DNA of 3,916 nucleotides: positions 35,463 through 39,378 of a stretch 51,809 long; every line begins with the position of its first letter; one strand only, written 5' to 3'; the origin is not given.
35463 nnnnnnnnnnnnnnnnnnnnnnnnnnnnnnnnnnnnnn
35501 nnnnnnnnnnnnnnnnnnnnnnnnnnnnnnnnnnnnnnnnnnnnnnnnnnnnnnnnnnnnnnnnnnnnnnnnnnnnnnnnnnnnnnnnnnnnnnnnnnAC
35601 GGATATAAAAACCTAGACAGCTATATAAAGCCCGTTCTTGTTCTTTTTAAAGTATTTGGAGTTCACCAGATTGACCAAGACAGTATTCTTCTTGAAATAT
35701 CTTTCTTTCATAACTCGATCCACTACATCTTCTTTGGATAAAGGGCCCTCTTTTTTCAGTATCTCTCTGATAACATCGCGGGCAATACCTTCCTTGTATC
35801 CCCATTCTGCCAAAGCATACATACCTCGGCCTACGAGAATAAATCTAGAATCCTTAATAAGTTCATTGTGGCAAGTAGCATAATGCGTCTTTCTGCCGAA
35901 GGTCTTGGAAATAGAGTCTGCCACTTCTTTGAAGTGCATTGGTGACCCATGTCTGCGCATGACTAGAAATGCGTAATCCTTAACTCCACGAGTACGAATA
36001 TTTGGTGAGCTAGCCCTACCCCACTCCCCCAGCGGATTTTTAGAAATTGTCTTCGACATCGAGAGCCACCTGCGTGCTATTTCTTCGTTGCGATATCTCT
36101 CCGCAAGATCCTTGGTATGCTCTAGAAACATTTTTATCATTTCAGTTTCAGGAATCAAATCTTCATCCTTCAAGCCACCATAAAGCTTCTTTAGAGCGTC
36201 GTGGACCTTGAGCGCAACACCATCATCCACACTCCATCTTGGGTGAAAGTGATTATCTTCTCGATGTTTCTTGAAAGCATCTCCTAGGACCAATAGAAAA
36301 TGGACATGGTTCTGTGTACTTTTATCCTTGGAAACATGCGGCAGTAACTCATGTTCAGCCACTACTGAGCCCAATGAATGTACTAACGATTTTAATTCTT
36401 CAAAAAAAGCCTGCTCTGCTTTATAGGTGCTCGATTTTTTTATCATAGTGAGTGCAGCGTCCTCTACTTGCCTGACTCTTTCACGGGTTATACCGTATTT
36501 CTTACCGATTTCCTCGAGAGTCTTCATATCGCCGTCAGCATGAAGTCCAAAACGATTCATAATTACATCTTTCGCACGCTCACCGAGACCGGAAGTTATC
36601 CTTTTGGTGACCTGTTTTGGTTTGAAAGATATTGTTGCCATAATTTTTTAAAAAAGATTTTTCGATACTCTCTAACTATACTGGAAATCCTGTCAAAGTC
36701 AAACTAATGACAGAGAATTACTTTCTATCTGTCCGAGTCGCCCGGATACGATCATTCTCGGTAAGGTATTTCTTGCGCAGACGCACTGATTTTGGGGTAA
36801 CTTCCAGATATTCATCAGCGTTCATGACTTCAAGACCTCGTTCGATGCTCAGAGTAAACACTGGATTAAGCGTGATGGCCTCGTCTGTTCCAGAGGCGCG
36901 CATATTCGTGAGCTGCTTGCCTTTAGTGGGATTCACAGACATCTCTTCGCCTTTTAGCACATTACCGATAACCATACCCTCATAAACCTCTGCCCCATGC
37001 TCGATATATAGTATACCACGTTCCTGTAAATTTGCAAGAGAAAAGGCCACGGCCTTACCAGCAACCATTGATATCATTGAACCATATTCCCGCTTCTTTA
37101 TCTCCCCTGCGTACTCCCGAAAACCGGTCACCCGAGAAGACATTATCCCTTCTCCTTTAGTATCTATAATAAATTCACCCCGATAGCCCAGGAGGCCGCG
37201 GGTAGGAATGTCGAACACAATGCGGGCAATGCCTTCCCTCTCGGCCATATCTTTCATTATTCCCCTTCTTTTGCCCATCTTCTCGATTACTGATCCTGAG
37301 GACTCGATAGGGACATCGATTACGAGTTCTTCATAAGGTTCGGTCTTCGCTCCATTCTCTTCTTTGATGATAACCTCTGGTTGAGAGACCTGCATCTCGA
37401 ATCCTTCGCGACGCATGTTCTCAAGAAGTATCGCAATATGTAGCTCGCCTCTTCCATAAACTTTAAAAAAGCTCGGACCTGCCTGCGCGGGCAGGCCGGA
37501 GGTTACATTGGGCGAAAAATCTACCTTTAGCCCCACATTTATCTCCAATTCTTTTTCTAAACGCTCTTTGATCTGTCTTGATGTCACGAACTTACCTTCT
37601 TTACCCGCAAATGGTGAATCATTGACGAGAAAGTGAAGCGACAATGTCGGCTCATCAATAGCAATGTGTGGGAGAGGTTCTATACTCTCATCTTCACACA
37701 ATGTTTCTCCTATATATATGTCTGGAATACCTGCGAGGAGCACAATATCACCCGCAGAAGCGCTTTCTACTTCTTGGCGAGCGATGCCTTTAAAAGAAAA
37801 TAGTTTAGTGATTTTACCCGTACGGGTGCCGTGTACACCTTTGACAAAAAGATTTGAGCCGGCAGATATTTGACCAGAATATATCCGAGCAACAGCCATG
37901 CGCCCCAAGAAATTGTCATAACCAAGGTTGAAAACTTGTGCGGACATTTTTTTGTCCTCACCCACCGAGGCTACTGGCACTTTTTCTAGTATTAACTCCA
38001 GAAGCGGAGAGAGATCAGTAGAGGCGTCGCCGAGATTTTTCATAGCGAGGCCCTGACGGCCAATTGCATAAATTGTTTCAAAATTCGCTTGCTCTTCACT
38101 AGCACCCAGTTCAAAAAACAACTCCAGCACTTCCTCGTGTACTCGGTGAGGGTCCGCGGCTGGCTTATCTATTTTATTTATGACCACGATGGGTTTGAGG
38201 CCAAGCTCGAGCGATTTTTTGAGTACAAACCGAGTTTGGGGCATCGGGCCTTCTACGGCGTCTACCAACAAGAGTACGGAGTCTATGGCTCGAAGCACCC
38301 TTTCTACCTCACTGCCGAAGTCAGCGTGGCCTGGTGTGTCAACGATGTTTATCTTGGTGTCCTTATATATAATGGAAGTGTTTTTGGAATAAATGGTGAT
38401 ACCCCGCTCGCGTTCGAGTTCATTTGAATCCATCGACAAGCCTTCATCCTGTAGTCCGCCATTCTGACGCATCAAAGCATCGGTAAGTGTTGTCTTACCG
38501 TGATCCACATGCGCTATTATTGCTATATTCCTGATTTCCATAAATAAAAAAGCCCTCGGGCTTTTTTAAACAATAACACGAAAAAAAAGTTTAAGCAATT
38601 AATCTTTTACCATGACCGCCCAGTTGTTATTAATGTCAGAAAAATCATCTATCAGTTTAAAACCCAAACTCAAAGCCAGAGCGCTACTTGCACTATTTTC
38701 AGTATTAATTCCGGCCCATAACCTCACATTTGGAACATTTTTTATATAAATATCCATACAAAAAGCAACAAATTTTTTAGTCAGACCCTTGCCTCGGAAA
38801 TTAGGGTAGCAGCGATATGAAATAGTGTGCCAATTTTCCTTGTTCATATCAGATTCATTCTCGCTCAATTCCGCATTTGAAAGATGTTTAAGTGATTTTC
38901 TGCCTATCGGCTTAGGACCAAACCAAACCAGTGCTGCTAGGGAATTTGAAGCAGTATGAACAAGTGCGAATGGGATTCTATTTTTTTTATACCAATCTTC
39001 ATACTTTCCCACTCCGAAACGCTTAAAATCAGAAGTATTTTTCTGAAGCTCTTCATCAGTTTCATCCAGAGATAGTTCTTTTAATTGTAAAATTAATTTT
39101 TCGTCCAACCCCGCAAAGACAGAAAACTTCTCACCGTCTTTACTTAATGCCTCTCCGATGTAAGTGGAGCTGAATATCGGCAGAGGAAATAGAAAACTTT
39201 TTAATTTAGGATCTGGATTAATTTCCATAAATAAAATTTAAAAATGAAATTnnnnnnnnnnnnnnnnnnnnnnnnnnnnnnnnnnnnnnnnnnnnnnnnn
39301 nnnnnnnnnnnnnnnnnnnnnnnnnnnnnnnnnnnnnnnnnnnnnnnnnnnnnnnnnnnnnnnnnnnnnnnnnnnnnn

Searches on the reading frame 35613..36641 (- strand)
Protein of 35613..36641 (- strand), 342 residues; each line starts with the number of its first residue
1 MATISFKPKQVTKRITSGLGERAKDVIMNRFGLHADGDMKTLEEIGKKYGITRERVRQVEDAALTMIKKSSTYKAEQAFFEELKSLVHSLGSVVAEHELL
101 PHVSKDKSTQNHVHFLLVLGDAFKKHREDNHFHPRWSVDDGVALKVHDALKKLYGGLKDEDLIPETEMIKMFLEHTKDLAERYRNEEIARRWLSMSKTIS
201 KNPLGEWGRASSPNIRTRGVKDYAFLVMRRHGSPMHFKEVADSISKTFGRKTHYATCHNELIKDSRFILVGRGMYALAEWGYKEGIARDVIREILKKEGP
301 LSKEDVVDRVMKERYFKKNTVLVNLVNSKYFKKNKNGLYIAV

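Call 86: search_protein_families(library=pfam, proteins=[window:35613-36641:-], max_evalue=0.00001)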
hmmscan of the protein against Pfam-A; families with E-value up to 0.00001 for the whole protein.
window:35613-36641:- (342 aa): 2 families
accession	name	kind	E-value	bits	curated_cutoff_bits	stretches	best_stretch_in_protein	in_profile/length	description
PF04545.22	Sigma70_r4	-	1.6e-12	47.2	24.1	1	18-68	4-49/50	Sigma-70, region 4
PF05066.19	HARE-HTH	-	3.9e-10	40.4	25.9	1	220-280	3-71/71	HB1, ASXL, restriction endonuclease HTH domain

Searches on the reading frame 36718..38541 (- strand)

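Call 86: search_protein_families(library=pfam, proteins=[window:36718-38541:-], max_evalue=0.00001)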
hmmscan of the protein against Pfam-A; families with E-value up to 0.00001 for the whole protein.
window:36718-38541:- (607 aa): 6 families
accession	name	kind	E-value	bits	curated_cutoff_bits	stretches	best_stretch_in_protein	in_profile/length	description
PF00009.33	GTP_EFTU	-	6.9e-53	179.5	26.5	1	2-177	2-185/188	Elongation factor Tu GTP binding domain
PF21018.2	BipA_C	-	1.8e-39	134.3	23.8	1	487-594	2-109/110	TypA/BipA C-terminal domain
PF00679.30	EFG_C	-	1.8e-19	69.9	27.9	1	400-484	3-88/89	Elongation factor G C-terminus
PF03144.31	GTP_EFTU_D2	-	3.9e-12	46.9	30.3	1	213-282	1-73/73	Elongation factor Tu domain 2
PF22042.2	EF-G_D2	-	3.4e-10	40.3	27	1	199-283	2-83/84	Elongation factor G domain 2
PF01926.29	MMR_HSR1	-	9.4e-07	29.4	21.9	1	6-123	2-113/113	50S ribosome-binding GTPase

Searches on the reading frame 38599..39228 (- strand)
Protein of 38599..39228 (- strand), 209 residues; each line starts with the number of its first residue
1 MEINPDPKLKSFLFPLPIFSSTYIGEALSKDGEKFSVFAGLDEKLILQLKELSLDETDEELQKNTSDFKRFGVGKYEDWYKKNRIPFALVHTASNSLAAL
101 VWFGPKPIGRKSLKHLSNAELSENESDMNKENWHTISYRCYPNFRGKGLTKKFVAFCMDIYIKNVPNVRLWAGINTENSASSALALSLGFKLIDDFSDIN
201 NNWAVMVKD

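Call 87: search_protein_families(library=pfam, proteins=[window:38599-39228:-], max_evalue=0.00001)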
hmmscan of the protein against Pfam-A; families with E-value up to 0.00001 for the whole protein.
window:38599-39228:- (209 aa): 1 family
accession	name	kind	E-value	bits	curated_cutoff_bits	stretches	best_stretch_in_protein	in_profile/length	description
PF13302.13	Acetyltransf_3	-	6.8e-07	30.5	25.4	1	108-191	66-138/138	Acetyltransferase (GNAT) domain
